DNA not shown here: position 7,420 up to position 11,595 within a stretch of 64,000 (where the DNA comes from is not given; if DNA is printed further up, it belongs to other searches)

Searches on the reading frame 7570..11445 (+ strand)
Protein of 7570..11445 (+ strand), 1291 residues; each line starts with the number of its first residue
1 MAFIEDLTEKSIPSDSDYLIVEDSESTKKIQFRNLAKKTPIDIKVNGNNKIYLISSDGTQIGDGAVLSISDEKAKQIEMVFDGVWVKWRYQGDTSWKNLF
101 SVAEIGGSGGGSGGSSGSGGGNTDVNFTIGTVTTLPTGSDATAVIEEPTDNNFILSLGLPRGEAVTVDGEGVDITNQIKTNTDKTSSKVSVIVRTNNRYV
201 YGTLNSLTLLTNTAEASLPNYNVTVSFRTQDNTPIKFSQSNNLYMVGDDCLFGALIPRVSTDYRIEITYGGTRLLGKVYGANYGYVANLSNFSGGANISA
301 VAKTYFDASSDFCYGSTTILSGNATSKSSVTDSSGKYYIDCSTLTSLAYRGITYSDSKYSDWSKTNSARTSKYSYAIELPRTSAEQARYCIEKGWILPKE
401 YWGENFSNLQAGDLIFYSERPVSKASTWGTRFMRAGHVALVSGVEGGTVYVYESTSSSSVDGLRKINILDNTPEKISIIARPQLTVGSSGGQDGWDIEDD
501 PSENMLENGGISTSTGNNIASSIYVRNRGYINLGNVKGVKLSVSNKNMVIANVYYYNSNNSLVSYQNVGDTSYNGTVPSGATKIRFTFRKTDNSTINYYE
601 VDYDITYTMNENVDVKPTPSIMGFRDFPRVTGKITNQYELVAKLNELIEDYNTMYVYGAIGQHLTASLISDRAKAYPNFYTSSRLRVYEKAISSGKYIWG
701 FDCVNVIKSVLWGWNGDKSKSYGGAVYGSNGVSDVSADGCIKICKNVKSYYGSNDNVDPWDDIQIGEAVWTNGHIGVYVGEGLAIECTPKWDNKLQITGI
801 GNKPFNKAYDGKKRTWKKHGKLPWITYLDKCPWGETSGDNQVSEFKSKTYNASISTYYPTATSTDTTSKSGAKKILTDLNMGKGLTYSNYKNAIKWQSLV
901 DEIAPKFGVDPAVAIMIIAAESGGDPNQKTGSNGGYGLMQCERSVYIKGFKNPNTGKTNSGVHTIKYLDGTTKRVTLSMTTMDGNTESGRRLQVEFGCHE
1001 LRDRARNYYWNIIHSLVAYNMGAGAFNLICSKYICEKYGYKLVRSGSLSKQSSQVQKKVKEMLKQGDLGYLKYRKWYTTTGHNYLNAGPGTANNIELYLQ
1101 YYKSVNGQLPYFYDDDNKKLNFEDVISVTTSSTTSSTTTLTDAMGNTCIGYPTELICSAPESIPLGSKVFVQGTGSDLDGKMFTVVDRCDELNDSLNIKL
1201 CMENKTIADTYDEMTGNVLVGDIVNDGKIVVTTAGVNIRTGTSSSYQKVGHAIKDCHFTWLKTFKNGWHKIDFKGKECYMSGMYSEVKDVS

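Call 7: search_protein_families(library=pfam, proteins=[window:7570-11445:+], max_evalue=0.01)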
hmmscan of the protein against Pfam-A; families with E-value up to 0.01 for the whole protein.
window:7570-11445:+ (1291 aa): 3 families
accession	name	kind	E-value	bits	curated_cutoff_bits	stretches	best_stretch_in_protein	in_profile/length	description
PF01464.25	SLT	-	5.7e-06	26.3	21.3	1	900-943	3-45/117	Transglycosylase SLT domain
PF00877.26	NLPC_P60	-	6.7e-06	26.5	23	0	758-811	46-102/105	NlpC/P60 family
PF08239.17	SH3_3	-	0.0061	17.1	27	0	1235-1284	2-52/54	Bacterial SH3 domain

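Call 9: search_protein_families(library=phrogs, proteins=[window:7570-11445:+], max_evalue=0.001)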
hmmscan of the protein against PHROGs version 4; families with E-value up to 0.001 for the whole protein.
window:7570-11445:+ (1291 aa): 2 families
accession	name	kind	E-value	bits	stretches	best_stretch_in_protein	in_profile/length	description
phrog_19976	-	tail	0.00013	22.5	1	62-130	48-120/256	tail assembly protein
phrog_4120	-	tail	0.00041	20.4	1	124-186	123-187/360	minor tail protein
